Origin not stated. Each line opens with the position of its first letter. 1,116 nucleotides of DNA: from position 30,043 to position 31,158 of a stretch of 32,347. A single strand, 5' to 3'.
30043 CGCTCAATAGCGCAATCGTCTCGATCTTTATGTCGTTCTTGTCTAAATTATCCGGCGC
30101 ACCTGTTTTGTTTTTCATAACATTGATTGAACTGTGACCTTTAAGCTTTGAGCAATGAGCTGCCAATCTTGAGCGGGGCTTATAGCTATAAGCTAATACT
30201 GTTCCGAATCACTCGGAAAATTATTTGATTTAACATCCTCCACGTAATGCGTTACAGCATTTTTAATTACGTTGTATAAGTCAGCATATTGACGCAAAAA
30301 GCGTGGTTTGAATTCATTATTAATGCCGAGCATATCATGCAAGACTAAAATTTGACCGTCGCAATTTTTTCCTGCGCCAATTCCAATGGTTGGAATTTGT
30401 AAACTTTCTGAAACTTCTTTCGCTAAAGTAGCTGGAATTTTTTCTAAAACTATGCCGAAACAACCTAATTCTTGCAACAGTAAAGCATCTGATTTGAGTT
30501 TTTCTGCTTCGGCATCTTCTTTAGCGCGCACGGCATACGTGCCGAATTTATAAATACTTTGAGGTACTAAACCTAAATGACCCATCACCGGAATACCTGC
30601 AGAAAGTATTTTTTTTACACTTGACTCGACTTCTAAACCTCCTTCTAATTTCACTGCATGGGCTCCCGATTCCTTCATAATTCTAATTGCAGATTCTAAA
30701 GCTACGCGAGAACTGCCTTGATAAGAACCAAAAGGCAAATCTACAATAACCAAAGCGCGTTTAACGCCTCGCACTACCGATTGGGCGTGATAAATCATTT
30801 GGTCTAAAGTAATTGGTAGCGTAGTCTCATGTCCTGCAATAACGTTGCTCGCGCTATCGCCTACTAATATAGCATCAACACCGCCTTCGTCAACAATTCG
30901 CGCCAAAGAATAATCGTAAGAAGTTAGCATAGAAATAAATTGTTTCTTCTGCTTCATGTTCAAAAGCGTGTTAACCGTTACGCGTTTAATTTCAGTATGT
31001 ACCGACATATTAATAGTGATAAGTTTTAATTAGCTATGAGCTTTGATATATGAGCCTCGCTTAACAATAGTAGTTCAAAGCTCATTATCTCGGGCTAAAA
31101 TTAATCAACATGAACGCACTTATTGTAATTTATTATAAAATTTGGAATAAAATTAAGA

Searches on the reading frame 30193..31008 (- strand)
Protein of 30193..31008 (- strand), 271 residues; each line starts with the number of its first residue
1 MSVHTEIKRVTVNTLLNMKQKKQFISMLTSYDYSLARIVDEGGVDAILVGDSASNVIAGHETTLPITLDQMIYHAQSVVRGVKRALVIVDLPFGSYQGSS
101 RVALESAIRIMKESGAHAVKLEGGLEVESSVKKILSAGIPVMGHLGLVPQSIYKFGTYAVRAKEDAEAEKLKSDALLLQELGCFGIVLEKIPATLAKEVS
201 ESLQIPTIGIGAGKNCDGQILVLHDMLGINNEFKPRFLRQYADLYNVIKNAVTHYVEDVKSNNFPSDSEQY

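Call 6: search_protein_families(library=pfam, proteins=[window:30193-31008:-], max_evalue=0.001)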
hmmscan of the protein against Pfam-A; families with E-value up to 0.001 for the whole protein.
window:30193-31008:- (271 aa): 2 families
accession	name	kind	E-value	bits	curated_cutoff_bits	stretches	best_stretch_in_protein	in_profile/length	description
PF02548.21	Pantoate_transf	-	1.1e-112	376.1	28.7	1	9-266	1-258/259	Ketopantoate hydroxymethyltransferase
PF13714.12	PEP_mutase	-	2.5e-06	27.7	31.5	1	17-124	3-107/240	Phosphoenolpyruvate phosphomutase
